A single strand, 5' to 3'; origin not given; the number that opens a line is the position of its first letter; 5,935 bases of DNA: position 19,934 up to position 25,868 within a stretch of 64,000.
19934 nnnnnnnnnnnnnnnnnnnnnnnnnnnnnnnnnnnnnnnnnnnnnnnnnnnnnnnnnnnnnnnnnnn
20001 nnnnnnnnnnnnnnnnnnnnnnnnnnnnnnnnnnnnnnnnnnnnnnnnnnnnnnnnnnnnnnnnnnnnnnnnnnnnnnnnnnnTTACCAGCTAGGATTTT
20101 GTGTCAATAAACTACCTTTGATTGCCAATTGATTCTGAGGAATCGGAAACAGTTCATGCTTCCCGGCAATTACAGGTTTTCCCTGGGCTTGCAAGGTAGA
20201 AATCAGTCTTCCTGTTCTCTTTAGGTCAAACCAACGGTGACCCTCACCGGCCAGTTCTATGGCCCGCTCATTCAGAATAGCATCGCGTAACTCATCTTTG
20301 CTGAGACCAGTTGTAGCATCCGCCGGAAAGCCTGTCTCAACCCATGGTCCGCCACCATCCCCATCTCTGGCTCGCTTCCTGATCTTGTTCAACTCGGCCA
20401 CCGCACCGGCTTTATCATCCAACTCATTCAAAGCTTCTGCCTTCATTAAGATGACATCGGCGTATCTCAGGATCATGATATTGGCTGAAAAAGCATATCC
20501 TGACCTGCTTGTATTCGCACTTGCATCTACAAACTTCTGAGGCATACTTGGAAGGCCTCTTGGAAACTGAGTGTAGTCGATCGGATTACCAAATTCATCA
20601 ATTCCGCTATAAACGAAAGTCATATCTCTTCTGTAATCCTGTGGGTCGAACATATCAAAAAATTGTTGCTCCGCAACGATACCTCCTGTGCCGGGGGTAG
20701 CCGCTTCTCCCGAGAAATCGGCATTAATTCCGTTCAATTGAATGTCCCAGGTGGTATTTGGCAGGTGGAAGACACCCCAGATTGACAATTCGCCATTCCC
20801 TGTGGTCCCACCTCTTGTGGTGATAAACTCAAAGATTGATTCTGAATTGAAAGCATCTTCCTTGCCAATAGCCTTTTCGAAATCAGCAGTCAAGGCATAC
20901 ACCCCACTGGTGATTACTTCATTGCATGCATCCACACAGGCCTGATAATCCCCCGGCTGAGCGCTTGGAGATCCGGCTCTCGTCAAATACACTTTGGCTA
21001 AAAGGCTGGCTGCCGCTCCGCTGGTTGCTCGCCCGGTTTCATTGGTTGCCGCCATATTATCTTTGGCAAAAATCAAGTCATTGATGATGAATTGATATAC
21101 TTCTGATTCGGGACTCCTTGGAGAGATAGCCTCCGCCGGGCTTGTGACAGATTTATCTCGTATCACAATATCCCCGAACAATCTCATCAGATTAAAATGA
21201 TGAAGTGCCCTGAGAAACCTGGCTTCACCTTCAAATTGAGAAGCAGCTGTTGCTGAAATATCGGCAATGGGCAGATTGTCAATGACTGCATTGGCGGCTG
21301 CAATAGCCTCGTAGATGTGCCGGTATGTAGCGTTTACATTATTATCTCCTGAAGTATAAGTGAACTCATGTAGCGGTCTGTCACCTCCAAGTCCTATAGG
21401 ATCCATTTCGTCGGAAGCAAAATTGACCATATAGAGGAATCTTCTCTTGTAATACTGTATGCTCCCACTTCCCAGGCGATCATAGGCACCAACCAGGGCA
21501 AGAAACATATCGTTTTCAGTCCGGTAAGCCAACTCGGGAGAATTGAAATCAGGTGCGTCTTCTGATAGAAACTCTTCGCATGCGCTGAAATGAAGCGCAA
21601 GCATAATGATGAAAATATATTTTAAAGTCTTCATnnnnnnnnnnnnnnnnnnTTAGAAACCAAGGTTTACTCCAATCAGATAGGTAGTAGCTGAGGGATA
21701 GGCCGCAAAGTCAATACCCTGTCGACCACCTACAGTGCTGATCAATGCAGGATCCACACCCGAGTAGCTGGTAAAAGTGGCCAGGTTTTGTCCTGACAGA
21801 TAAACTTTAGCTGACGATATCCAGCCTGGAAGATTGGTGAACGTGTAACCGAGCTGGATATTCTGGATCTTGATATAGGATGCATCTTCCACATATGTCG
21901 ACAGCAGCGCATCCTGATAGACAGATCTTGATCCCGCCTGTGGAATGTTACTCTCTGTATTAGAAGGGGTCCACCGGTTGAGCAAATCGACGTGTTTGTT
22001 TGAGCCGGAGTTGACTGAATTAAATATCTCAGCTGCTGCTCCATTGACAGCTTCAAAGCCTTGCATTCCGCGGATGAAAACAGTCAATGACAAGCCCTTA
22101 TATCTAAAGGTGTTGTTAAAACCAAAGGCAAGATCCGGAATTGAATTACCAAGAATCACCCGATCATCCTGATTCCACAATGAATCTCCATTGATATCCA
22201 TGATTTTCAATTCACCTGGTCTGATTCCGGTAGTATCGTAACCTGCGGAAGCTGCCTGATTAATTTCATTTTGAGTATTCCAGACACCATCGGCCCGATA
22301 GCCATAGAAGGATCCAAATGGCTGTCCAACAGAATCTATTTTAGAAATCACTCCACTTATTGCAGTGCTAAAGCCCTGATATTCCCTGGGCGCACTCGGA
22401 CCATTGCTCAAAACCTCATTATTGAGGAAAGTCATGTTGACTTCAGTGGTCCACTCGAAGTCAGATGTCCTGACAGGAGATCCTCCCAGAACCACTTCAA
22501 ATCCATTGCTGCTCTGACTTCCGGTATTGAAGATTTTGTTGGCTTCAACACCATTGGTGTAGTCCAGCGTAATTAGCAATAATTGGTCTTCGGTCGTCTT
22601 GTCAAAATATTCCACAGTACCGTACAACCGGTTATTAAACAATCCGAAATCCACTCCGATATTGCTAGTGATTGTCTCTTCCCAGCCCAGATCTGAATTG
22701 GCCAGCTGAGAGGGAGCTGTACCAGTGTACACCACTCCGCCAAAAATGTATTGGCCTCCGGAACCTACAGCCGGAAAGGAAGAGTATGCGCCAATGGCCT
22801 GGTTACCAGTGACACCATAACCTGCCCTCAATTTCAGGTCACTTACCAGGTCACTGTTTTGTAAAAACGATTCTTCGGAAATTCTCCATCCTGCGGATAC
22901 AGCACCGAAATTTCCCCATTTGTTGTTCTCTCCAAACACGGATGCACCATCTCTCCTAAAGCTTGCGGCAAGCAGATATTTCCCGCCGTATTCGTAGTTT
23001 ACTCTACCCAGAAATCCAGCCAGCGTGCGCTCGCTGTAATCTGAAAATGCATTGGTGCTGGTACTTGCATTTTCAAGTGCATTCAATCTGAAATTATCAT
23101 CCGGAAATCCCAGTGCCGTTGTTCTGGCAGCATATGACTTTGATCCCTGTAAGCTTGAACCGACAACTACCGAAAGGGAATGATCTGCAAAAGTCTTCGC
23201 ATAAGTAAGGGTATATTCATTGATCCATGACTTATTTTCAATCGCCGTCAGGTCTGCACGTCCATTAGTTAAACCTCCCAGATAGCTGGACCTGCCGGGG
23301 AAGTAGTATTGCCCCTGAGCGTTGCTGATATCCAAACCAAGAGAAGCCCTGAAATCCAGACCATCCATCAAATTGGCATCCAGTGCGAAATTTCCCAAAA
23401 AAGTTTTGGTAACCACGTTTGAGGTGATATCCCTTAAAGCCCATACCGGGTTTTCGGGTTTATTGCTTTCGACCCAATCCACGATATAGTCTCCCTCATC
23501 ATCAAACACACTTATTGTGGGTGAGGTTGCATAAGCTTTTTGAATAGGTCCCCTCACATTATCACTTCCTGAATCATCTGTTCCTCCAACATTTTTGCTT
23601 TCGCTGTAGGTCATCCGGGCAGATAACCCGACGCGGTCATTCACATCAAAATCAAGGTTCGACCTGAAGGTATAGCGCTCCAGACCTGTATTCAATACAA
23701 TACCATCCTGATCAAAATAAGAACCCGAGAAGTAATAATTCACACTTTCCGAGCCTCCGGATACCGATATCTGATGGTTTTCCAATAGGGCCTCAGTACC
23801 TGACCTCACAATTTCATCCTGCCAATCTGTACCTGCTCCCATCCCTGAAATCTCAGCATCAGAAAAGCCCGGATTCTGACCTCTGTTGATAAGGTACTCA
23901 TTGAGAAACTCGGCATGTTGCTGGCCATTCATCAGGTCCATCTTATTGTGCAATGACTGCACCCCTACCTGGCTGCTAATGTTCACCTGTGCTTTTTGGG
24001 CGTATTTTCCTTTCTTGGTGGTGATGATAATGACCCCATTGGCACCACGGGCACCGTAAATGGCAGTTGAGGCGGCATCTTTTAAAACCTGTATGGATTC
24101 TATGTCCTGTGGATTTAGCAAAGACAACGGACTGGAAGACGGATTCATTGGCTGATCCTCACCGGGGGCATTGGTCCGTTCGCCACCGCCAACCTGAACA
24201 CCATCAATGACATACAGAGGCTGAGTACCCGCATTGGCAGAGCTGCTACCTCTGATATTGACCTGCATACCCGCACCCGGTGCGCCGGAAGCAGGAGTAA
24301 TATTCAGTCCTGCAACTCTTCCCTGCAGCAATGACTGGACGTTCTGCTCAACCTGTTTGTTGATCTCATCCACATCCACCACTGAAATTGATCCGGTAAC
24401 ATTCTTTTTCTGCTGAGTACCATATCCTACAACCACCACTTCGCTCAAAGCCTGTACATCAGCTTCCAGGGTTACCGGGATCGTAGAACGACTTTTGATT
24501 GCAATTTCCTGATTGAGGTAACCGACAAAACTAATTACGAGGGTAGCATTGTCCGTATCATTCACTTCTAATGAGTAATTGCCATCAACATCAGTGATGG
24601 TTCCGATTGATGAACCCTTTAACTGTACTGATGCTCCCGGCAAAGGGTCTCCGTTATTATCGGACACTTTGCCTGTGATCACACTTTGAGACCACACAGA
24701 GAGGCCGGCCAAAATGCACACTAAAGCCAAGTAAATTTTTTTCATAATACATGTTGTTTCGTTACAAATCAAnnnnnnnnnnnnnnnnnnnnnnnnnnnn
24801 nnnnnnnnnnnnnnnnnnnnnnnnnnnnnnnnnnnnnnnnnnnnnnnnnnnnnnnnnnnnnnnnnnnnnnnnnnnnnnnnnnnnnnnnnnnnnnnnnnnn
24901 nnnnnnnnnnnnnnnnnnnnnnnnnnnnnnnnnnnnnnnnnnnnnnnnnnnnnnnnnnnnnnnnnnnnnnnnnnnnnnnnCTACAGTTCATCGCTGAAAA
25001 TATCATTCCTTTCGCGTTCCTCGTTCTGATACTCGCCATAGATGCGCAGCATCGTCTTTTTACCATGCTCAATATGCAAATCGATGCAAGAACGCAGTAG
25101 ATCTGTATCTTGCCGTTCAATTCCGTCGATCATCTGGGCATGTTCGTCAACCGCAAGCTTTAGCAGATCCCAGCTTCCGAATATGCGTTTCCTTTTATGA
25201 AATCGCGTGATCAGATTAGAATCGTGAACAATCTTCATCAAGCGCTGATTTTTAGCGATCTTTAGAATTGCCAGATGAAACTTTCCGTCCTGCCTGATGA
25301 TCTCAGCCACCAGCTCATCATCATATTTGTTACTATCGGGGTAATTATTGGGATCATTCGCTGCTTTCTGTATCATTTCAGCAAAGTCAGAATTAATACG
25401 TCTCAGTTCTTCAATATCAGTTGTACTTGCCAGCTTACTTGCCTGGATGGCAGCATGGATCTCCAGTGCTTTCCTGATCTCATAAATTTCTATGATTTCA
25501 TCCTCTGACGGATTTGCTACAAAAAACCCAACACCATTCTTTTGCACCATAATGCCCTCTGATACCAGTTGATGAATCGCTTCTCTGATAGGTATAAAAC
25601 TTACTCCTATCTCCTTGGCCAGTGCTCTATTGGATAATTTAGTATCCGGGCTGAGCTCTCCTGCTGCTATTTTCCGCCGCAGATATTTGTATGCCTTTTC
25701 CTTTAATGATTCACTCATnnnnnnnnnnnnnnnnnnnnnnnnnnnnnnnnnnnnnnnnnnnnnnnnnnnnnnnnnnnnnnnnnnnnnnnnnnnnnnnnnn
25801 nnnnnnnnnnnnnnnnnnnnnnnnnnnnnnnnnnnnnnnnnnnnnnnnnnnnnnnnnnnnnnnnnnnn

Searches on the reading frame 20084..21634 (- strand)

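Call 6: search_protein_families(library=pfam, proteins=[window:20084-21634:-], max_evalue=0.001)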
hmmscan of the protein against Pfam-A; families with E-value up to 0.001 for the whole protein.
window:20084-21634:- (516 aa): 2 families
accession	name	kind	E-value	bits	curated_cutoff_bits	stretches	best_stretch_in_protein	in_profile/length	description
PF07980.17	SusD_RagB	-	1.2e-32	114.2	23.1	1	364-516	134-297/297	SusD family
PF14322.12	SusD-like_3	-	8.7e-23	82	27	1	92-217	66-191/191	Starch-binding associating with outer membrane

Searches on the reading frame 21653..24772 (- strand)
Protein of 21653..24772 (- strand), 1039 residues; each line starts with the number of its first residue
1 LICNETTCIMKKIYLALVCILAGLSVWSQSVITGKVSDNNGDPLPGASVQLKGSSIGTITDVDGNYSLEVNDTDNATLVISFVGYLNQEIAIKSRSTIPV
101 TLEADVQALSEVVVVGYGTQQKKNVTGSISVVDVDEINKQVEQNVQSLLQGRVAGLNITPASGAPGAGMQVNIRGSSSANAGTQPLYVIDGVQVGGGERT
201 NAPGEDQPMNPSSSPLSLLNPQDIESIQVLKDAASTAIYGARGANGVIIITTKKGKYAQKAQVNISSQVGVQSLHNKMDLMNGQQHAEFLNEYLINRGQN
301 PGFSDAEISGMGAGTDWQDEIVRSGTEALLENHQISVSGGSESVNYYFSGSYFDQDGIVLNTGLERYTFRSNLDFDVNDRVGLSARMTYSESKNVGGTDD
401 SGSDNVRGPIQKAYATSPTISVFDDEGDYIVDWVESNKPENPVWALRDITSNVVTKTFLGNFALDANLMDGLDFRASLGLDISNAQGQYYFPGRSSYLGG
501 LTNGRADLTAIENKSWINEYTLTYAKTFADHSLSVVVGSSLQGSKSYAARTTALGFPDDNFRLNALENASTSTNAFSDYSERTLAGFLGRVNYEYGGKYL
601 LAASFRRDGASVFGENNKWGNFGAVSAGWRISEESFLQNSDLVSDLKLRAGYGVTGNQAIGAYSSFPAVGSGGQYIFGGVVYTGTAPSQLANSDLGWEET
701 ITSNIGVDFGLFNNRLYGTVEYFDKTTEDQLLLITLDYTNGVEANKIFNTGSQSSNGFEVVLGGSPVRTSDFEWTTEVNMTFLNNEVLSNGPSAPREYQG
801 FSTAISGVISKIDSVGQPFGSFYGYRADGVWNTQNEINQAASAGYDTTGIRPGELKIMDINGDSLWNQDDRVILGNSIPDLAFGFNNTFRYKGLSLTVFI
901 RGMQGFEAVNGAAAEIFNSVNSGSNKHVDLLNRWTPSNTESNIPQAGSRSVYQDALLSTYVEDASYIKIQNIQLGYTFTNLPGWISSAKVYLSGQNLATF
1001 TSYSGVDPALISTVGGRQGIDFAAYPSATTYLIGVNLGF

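Call 6: search_protein_families(library=pfam, proteins=[window:21653-24772:-], max_evalue=0.001)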
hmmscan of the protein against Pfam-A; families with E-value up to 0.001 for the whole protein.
window:21653-24772:- (1039 aa): 4 families
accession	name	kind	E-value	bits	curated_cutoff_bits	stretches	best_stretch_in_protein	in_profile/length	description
PF07715.20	Plug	-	3.5e-21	76.2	23.9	1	122-247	2-107/107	TonB-dependent Receptor Plug Domain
PF13715.12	CarbopepD_reg_2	-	1.4e-20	73.6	32.2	1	32-114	1-88/88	CarboxypepD_reg-like domain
PF00593.30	TonB_dep_Rec_b-barrel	-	7.5e-12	46.3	27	1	434-997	35-436/436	TonB dependent receptor-like, beta-barrel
PF13620.12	CarboxypepD_reg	-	1.5e-11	44.9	32.3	1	32-91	2-65/82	Carboxypeptidase regulatory-like domain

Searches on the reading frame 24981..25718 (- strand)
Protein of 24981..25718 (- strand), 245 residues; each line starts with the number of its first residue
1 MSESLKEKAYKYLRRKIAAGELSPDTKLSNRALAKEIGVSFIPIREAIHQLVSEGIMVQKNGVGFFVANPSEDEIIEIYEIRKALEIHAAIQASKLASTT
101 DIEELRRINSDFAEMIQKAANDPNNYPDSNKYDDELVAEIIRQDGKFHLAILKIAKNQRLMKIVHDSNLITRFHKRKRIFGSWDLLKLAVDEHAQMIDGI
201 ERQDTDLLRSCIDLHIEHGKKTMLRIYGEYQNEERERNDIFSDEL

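Call 6: search_protein_families(library=pfam, proteins=[window:24981-25718:-], max_evalue=0.001)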
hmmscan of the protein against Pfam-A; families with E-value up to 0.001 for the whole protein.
window:24981-25718:- (245 aa): 2 families
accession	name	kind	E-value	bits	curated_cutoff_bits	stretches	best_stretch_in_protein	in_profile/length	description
PF00392.27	GntR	-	8.3e-17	61.1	27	1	6-67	2-64/64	Bacterial regulatory proteins, gntR family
PF07729.17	FCD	-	1e-15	58.7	24.3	1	77-217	1-124/125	FCD domain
